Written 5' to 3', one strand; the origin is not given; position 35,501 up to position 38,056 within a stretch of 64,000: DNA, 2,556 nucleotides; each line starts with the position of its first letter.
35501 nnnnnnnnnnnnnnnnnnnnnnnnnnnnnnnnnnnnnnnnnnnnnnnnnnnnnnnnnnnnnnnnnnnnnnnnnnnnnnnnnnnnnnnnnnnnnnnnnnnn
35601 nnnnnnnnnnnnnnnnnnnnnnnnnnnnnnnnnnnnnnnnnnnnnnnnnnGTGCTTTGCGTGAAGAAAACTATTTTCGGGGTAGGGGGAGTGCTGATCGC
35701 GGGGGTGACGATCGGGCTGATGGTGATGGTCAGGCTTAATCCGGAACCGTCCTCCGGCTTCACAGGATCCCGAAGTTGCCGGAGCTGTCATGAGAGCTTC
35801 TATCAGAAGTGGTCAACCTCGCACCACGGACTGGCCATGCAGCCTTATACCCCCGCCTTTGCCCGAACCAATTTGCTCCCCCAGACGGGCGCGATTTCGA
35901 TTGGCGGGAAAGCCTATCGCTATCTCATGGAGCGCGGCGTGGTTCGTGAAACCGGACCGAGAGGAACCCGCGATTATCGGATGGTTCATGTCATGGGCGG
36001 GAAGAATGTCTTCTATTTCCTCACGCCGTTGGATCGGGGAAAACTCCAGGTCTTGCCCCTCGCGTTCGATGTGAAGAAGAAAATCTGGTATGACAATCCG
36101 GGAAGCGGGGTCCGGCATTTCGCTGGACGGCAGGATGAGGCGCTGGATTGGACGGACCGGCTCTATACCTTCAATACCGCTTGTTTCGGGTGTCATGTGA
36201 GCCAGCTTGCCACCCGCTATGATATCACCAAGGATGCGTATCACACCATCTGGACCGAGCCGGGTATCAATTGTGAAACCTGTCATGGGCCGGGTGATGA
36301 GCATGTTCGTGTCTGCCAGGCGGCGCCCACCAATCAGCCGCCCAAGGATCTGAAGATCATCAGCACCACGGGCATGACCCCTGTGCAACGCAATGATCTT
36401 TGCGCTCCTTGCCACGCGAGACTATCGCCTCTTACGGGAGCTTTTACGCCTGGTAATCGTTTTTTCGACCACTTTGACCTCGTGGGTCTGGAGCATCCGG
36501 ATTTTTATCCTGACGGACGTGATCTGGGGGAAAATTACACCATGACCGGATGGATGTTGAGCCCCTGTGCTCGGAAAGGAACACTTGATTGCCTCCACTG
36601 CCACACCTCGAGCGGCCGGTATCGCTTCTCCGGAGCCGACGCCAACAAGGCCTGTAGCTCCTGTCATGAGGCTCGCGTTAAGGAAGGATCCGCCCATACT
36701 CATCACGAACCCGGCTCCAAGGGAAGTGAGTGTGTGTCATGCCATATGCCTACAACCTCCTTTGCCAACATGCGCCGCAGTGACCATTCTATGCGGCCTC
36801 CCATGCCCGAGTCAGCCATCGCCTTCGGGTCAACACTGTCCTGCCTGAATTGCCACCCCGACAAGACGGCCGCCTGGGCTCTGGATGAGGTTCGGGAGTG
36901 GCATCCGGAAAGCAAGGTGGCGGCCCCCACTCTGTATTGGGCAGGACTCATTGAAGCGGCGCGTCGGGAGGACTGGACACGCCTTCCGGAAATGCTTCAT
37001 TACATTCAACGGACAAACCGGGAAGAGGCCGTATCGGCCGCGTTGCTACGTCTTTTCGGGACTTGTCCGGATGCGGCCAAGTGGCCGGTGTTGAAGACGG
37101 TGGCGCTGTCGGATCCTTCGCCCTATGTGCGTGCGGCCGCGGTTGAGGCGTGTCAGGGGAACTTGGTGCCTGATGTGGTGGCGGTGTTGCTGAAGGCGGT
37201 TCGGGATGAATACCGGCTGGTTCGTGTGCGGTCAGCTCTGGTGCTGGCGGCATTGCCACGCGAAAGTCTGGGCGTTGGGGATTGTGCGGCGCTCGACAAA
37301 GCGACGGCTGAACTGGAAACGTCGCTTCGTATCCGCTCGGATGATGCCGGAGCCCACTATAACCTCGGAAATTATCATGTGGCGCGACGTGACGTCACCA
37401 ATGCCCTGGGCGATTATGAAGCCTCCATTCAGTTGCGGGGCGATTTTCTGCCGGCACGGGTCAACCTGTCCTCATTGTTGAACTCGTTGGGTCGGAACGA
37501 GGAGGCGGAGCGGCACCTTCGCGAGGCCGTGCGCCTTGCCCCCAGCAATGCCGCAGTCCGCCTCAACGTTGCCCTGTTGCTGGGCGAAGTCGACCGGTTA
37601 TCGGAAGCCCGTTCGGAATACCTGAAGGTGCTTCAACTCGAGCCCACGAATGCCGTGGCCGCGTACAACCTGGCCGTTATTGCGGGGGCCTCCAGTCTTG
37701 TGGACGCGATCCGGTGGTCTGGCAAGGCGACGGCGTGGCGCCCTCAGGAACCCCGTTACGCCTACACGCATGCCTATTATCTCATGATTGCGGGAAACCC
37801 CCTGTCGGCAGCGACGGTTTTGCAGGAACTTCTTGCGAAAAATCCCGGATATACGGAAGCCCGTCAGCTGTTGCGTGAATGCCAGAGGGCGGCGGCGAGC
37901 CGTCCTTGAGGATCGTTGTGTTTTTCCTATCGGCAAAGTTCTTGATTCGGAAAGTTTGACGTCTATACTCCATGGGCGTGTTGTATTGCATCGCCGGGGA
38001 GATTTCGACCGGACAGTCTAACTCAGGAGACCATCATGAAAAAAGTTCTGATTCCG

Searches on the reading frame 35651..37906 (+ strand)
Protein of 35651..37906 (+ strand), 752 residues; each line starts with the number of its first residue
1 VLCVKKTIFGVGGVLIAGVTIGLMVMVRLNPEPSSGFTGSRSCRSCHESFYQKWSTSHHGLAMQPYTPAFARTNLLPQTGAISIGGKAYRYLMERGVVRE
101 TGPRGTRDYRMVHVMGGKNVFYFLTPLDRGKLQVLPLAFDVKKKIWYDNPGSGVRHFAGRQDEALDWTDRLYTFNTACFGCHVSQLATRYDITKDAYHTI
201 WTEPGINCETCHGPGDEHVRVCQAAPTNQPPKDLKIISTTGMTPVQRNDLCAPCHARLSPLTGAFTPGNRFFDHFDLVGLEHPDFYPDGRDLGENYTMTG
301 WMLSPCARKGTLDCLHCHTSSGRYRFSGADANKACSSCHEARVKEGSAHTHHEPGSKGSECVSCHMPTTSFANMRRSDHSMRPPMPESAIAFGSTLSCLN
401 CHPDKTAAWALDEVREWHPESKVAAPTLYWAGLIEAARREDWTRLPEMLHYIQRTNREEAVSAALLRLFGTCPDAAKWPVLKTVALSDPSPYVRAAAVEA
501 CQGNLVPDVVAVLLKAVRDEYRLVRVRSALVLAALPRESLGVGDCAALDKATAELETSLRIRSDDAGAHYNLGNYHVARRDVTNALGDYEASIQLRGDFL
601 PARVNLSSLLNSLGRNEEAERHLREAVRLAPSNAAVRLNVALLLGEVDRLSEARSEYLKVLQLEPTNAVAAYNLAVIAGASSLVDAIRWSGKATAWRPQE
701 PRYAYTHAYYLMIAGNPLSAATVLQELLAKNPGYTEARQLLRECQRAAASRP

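Call 16: search_protein_families(library=pfam, proteins=[window:35651-37906:+], max_evalue=0.001)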
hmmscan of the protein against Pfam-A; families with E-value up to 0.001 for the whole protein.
window:35651-37906:+ (752 aa): 19 families
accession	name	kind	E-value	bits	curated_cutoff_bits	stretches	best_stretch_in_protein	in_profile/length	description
PF13414.12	TPR_11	-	7.9e-13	48.3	26.8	0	548-574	10-36/42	TPR repeat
PF07719.23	TPR_2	-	7.3e-11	41.8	27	0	567-596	2-31/34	Tetratricopeptide repeat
PF14559.12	TPR_19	-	6.1e-10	39.7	25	0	578-637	3-62/68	Tetratricopeptide repeat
PF13431.12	TPR_17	-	1.7e-09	37.6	24.4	0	657-678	2-23/34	Tetratricopeptide repeat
PF13428.12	TPR_14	-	4.3e-09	36.6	23.5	0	604-641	5-42/44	Tetratricopeptide repeat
PF13181.12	TPR_8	-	4.2e-08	33.2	25.7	0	602-633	3-34/34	Tetratricopeptide repeat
PF14537.11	Cytochrom_c3_2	-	8.7e-08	33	25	0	174-223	25-75/79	Cytochrome c3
PF00515.34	TPR_1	-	1.3e-07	31.6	27.8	0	568-598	3-33/34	Tetratricopeptide repeat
PF13435.11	Cytochrome_C554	-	3.2e-07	31.6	20.8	0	172-213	45-84/84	Cytochrome c554 and c-prime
PF23914.1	TPR_CcmH_CycH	-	6e-07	29.9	42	1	555-667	39-154/158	Cytochrome c-type biogenesis protein H TPR domain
PF14522.11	Cytochrome_C7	-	8.5e-07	29.2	24.8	0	355-408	11-54/67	Cytochrome c7 and related cytochrome c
PF13646.12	HEAT_2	-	3.2e-06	27.8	27.7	1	480-536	3-59/88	HEAT repeats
PF13432.12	TPR_16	-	1.2e-05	26.1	32.7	0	613-667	10-64/65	Tetratricopeptide repeat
PF13374.12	TPR_10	-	2.3e-05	24.7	27.5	0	603-629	5-31/42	Tetratricopeptide repeat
PF13424.12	TPR_12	-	6.7e-05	23.4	30.1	0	566-631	3-76/77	Tetratricopeptide repeat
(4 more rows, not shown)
